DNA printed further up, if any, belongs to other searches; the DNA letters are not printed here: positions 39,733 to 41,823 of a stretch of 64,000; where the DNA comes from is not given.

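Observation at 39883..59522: Nine tandem paralogous family-5 solute-binding lipoproteins around one ABC permease pair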

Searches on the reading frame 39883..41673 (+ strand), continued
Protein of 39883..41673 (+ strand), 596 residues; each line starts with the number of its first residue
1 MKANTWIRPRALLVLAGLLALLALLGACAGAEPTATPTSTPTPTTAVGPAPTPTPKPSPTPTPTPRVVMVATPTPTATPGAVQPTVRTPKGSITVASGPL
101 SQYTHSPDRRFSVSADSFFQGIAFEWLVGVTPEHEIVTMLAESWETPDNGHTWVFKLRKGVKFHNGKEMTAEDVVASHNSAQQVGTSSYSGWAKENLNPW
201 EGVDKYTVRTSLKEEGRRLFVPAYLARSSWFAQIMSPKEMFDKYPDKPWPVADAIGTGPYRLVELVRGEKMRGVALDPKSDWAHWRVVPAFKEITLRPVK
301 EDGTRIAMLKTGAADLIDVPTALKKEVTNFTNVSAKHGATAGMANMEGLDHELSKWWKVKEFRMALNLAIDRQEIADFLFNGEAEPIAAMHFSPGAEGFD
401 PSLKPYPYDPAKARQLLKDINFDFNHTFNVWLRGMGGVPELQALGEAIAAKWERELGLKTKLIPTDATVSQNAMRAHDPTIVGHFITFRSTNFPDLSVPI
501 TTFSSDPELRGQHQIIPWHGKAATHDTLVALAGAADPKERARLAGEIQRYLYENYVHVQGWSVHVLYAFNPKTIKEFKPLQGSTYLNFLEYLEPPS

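Call 13: list_cluster_members(proteins=[P0001, P0009, P0010, P0011, P0013, P0014, P0018, P0019, P0012])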
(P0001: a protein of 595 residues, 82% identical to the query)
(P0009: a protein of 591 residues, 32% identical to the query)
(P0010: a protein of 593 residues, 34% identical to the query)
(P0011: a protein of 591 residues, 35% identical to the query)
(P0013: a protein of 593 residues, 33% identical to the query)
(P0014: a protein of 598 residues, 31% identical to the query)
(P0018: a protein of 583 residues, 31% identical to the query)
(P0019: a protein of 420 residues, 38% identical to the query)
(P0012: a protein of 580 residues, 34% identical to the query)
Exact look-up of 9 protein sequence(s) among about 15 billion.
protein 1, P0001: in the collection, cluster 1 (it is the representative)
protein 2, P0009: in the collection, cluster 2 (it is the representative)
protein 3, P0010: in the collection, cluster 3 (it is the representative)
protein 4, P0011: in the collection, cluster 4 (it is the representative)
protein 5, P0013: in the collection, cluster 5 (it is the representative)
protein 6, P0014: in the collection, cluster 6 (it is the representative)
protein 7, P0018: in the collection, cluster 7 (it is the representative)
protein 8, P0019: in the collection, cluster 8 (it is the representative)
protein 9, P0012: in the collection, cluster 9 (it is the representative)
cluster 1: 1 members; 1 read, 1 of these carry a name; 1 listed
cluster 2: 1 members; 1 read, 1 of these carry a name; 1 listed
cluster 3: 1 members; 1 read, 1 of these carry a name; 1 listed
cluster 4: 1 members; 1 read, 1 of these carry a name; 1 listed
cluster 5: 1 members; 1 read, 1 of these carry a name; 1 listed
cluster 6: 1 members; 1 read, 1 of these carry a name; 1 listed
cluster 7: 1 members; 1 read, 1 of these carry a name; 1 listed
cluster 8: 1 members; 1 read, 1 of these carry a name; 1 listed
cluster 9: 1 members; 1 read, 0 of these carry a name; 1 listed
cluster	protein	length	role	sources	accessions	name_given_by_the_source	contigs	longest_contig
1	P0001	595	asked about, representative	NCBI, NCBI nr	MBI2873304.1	MAG: ABC transporter substrate-binding protein [Chloroflexi bacterium] | ABC transporter substrate-binding protein [Chloroflexota bacterium]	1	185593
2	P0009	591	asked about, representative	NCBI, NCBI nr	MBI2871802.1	MAG: ABC transporter substrate-binding protein [Chloroflexi bacterium] | ABC transporter substrate-binding protein [Chloroflexota bacterium]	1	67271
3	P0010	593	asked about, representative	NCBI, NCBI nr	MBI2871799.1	MAG: ABC transporter substrate-binding protein [Chloroflexi bacterium] | ABC transporter substrate-binding protein [Chloroflexota bacterium]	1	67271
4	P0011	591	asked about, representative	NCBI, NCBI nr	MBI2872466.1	MAG: ABC transporter substrate-binding protein [Chloroflexi bacterium] | ABC transporter substrate-binding protein [Chloroflexota bacterium]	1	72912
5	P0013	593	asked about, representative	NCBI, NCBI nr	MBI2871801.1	MAG: ABC transporter substrate-binding protein [Chloroflexi bacterium] | ABC transporter substrate-binding protein [Chloroflexota bacterium]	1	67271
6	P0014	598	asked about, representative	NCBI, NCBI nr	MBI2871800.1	MAG: ABC transporter substrate-binding protein [Chloroflexi bacterium] | ABC transporter substrate-binding protein [Chloroflexota bacterium]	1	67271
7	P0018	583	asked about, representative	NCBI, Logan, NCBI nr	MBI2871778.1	MAG: ABC transporter substrate-binding protein [Chloroflexi bacterium] | ABC transporter substrate-binding protein [Chloroflexota bacterium]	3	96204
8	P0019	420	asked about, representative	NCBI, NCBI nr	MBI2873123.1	MAG: hypothetical protein HYY00_08065 [Chloroflexi bacterium] | hypothetical protein [Chloroflexota bacterium]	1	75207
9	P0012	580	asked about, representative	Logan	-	-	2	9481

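Call 23: search_protein_representatives(protein=window:39883-41673:+)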
Query: 596 residues. Proteins with E-value up to 0.001 (for the whole library): 32924; up to 1e-10: 10219; up to 1e-30: 309. The best 150 are listed.
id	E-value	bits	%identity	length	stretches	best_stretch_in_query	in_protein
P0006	3.1e-288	973.6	71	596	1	1-596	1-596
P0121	8.4e-93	328.2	38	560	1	47-592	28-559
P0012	2.4e-79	283.8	37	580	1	10-587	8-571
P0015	2.1e-67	244.3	33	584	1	10-592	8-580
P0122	3.7e-65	236.9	36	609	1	22-488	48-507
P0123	1.4e-61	225.0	34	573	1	12-588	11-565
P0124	4.5e-61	223.4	38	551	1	52-471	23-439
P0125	5.6e-58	213.2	31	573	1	42-591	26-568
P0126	7.2e-58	212.8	33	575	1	18-573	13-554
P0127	6.6e-56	206.4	36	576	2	38-319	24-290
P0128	1.7e-55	205.0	34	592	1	19-591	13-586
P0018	3.4e-52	194.1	33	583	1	13-557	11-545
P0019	3.8e-52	193.9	43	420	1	7-325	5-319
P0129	1.7e-51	191.8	33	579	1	12-594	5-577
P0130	1.5e-50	188.6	36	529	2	95-591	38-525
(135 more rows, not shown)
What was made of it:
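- The nine are mutually closer (66-83%) than to anything else (38% or less; call 23).
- Tried and rejected: The exhaustive search gives one 50% cluster for the nine, and the next hit is 38% identical (call 23).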

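Call 24: predict_structure(alignment_id=A1)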
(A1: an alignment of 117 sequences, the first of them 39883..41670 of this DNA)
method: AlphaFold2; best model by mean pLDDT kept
length: 596 residues; sequences in the alignment: 117
mean_pLDDT: 87.4   pTM: 0.82
mean pLDDT of the five models: 87.4, 87.2, 86.1, 85.9, 84.0
residues with pLDDT >= 90: 391; 70-90: 131; 50-70: 33; < 50: 41
segments of 3 or more residues with pLDDT < 50: 1-3, 28-51, 63-71
pLDDT, mean of each block of 10 residues (from residue 1): 55 85 64 39 40 51 42 50 79 95 87 81 94 93 95 98 98 98 92 93 99 91 90 95 96 96 93 95 94 96 97 97 97 95 89 91 98 97 95 89 97 98 97 91 97 98 92 89 92 84 81 68 92 87 95 91 97 97 92 95
secondary structure, 60 per line:
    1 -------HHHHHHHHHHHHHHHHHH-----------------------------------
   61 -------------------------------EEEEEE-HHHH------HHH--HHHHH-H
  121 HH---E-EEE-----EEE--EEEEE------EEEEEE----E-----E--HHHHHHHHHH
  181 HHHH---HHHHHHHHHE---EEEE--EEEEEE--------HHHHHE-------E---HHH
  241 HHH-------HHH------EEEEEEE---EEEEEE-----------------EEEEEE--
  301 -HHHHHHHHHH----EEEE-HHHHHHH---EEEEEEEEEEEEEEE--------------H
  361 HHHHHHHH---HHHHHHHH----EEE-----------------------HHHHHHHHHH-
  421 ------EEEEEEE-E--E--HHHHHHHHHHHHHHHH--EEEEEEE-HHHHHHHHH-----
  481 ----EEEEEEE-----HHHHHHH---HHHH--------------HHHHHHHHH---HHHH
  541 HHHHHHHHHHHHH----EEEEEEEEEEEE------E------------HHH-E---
elements in order: H8-25 E92-97 H99-102 H114-118 E128-130 E136-138 E141-145 E152-157 H171-184 H188-196 E201-204 E207-212 H221-225 H238-243 E260-266 E270-275 E293-298 H302-311 E316-319 H321-327 E331-345 H360-368 H372-379 E384-386 H410-419 E427-433 H441-456 E459-465 H467-475 E485-491 H497-503 H507-510 H525-533 H537-553 E558-569

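Call 27: fold_search(model_id=the predicted structure, library=pdb)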
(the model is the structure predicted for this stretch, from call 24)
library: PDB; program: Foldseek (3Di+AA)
matches with E <= 10: 836; with E <= 0.001: 171
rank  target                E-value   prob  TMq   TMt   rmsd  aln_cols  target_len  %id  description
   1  4oer_A                9.2e-32  1.00  0.61  0.72   5.7       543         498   20  Crystal structure of NikA from Brucella suis, unliganded form (released 2014-10-01)
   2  5u4o                  2.0e-31  1.00  0.66  0.82   4.3       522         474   20  A 2.05A X-Ray Structureof A Bacterial Extracellular Solute-binding Protein, family 5 for Bacillus anthracis str. Ames (released 2017-03-08)
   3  6ofq_A                2.6e-31  1.00  0.69  0.80   3.9       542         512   19  ABC transporter-associated periplasmic binding protein DppA from Helicobacter pylori in complex with peptide STSA (released 2019-08-21)
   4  1uqw_A                2.8e-31  1.00  0.66  0.79   4.4       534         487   21  Crystal structure of yliB protein from escherichia coi (released 2003-10-22)
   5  3m8u                  4.5e-31  1.00  0.69  0.80   3.5       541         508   23  Crystal structure of glutathione-binding protein A (GbpA) from Haemophilus parasuis SH0165 in complex with glutathione d (released 2010-07-14)
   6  6tfq_A                5.7e-31  1.00  0.68  0.80   4.2       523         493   22  Structure in P3212 form of the PBP/SBP MoaA in complex with mannopinic acid from A.tumefacien R10 (released 2020-01-22)
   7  5f1q_B                6.7e-31  1.00  0.68  0.79   3.9       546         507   19  Crystal Structure of Periplasmic Dipeptide Transport Protein from Yersinia pestis (released 2015-12-23)
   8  1zlq_A                1.4e-30  1.00  0.67  0.80   4.1       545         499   19  Crystallographic and spectroscopic evidence for high affinity binding of Fe EDTA (H2O)- to the periplasmic nickel tran (released 2005-08-02)
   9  1dpe                  1.9e-30  1.00  0.63  0.72   5.5       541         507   18  DIPEPTIDE-BINDING PROTEIN (released 1996-08-17)
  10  5f1q_A                2.9e-30  1.00  0.69  0.79   3.8       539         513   19  Crystal Structure of Periplasmic Dipeptide Transport Protein from Yersinia pestis (released 2015-12-23)
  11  8c6u                  3.7e-30  1.00  0.69  0.82   3.8       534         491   20  PBP AccA-G145YG440Q mutant from A. tumefaciens Bo542 in apoform 4 (released 2024-01-24)
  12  3qim_B                4.4e-30  1.00  0.66  0.78   4.5       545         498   19  Histidine 416 of the periplamsic binding protein NikA is essential for nickel uptake in Escherichia coli (released 2011-03-02)
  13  6tfx_B                5.6e-30  1.00  0.68  0.80   4.3       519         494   22  Structure in P21 form of the PBP/SBP MoaA in complex with mannopinic acid from A.tumefacien R10 (released 2020-01-22)
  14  6hlx                  6.6e-30  1.00  0.67  0.80   4.1       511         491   19  Structure of the PBP AgaA in complex with agropinic acid from A.tumefacien R10 (released 2018-12-26)
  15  6i7w                  7.5e-30  1.00  0.63  0.75   4.7       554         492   20  Structure of the periplasmic binding protein (PBP) AccA in complex with 2-glucose-2-O-lactic acid phosphate (G2LP) from  (released 2019-01-23)
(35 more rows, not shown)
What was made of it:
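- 39883..41673 (+): S1, SBP5 lipoprotein (motif class A), first gene of unit S1-S2-S3. AF2 model with pLDDT 87 has a cluster-C SBP fold (calls 24, 27).
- On SBP_bac_5 (PF00496), cluster C substrate-binding proteins: Foldseek against the PDB gives probability 1.0 and target-normalised TM 0.72-0.82 to NikA, DppA, GsiB, AccA and MoaA (calls 24, 27).
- Residues 28-71 are disordered (calls 24, 27).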

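Call 28: find_encoding_contigs(protein=P0008, flank=10000, max_places=3)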
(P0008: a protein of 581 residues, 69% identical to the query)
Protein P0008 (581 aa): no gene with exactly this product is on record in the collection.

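Call 29: find_encoding_contigs(protein=P0012, flank=10000, max_places=3)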
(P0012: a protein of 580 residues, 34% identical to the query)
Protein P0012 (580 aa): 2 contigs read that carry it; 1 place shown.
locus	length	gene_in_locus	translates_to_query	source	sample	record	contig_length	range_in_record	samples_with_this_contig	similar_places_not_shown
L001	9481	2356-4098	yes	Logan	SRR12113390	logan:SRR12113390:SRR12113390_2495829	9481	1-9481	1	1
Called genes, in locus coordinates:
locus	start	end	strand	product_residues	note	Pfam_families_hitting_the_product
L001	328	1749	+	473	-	PF05940:NnrS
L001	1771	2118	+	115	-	PF04343:DUF488, PF22751:DUF488-N3a, PF22752:DUF488-N3i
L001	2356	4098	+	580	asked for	PF27998:ArabinogalactanP (weak), PF00496:SBP_bac_5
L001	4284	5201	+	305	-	PF19300:BPD_transp_1_N, PF00528:BPD_transp_1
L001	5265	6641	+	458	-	PF03972:MmgE_PrpD_N, PF19305:MmgE_PrpD_C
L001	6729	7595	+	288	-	PF12911:OppC_N, PF00528:BPD_transp_1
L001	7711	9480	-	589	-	?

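Call 30: find_encoding_contigs(protein=P0121, flank=10000, max_places=3)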
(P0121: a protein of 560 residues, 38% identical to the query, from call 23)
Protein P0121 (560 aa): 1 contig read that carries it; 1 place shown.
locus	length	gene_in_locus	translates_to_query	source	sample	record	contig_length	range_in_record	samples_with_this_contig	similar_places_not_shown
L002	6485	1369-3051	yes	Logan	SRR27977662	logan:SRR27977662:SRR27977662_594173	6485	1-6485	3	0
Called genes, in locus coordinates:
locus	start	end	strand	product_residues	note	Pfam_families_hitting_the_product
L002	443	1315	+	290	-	PF00378:ECH_1, PF16113:ECH_2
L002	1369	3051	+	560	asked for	PF00496:SBP_bac_5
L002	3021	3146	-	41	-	-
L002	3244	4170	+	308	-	PF19300:BPD_transp_1_N, PF00528:BPD_transp_1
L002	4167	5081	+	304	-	PF00528:BPD_transp_1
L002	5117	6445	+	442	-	PF02515:CoA_transf_3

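Call 31: find_encoding_contigs(protein=P0015, flank=10000, max_places=3)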
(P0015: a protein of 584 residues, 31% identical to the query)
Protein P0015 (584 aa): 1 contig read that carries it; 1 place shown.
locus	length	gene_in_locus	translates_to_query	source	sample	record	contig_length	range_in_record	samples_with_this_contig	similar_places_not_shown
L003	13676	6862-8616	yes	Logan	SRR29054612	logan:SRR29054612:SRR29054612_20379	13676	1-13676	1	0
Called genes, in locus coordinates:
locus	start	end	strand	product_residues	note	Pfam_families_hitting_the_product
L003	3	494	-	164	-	?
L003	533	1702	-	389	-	PF02771:Acyl-CoA_dh_N, PF02770:Acyl-CoA_dh_M, PF00441:Acyl-CoA_dh_1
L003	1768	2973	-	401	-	PF02515:CoA_transf_3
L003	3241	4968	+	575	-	PF00496:SBP_bac_5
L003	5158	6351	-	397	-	PF02515:CoA_transf_3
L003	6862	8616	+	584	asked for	PF00496:SBP_bac_5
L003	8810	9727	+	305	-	PF19300:BPD_transp_1_N (weak), PF00528:BPD_transp_1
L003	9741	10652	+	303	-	PF00528:BPD_transp_1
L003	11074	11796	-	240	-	PF02589:LUD_dom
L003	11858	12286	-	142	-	PF12172:zf-ChsH2, PF01796:OB_ChsH2_C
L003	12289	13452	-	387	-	PF22691:Thiolase_C_1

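Call 33: find_related_loci(query=A2, collection=genome_contigs, flank=10000)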
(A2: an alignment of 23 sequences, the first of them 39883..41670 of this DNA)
Query A2 (596 aa) in genome_contigs; peptide patterns used: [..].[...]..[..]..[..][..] (x = any residue, [..] = any of these).
599 stretches matched a pattern (row limit reached: there are more); 431 encode a relative of the query (tblastn E <= 1e-3); the best 80 are kept; 80 distinct loci.
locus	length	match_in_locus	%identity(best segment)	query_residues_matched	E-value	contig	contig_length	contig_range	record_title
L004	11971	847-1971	36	90-466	7e-51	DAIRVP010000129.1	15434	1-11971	MAG TPA_asm: Candidatus Rokuibacteriota bacterium isolate CTOTU27893 NODE_585_length_15434_cov_6.674751, whole genome sh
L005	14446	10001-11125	35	90-466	3e-50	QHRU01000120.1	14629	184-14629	MAG: Candidatus Rokuibacteriota bacterium isolate AR7 14_0929_02_30cm_scaffold_2639_curated, whole genome shotgun sequen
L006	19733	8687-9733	34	118-466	3e-47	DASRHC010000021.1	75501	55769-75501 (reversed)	MAG TPA_asm: Candidatus Methylomirabilota bacterium isolate SMAG_U10074 k141_855213, whole genome shotgun sequence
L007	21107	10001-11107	34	118-485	2e-46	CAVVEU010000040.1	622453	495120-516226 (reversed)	MAG: uncultured Candidatus Rokubacteria bacterium isolate MFD02242.bin.2.279 genome assembly, contig: contig_8823, whole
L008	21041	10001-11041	33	118-466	7e-45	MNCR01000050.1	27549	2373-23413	MAG: Candidatus Rokubacteria bacterium 13_2_20CM_69_15_1 13_2_20cm_scaffold_1592, whole genome shotgun sequence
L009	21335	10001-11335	30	135-592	5e-43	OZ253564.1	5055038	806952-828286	MAG: Candidatus Spongiisociaceae bacterium isolate 3199cb9c-bc02-48ac-8040-05c45f89f65c genome assembly, chromosome: 1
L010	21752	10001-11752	27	29-594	2e-38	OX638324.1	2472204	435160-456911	MAG: uncultured Dehalococcoidia bacterium isolate 3cc91b85-964c-4eee-822c-8c355d828f5f genome assembly, chromosome: 1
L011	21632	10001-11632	27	49-582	6e-38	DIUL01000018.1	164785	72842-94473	MAG TPA_asm: Acetobacteraceae bacterium UBA6159 UBA6159_contig_11356, whole genome shotgun sequence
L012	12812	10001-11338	29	141-582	8e-38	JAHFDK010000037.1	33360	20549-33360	MAG: Candidatus Rokuibacteriota bacterium isolate nzgw243 NODE_171_length_33361_cov_16.133995, whole genome shotgun sequ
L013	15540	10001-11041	32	140-486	1e-37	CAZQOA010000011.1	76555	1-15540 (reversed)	MAG TPA_asm: uncultured Rhizobiaceae bacterium isolate SRP193066_co1_42 genome assembly, contig: NODE_366_length_76555_c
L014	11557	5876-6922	32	138-486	4e-37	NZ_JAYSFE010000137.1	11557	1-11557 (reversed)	MAG: Stella sp. isolate ZZ2_ZZA25_bin.15 NODE_2885_length_11557_cov_9.758129, whole genome shotgun sequence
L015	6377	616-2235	28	28-558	1e-36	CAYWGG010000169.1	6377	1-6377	MAG TPA_asm: uncultured Dehalococcoidia bacterium isolate binchicken_co21_430 genome assembly, contig: NODE_13992_length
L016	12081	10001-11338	29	141-582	2e-36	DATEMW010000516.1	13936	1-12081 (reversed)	MAG TPA_asm: Candidatus Methylomirabilota bacterium isolate SMAG_U8953 k141_2205088, whole genome shotgun sequence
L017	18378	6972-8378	26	119-582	9e-37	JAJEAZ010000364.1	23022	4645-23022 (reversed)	MAG: Alphaproteobacteria bacterium isolate jk18x7bins.95 k141_1991925, whole genome shotgun sequence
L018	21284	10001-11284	31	53-475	1e-35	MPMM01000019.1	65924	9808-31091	MAG: SAR202 cluster bacterium bin22 NODE_771_length_65924_cov_17.2149_ID_1541, whole genome shotgun sequence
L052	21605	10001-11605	24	49-578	2e-25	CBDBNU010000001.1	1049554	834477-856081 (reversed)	MAG: Dehalococcoidia bacterium isolate 71a96c89-020c-4782-a771-d9249ff8f4bc genome assembly, contig: contig_1, whole gen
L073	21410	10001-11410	26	12-476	6e-23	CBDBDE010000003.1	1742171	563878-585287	MAG: Dehalococcoidia bacterium isolate 507f7452-7ab4-464d-beb7-7b563f49c2fc genome assembly, contig: contig_3, whole gen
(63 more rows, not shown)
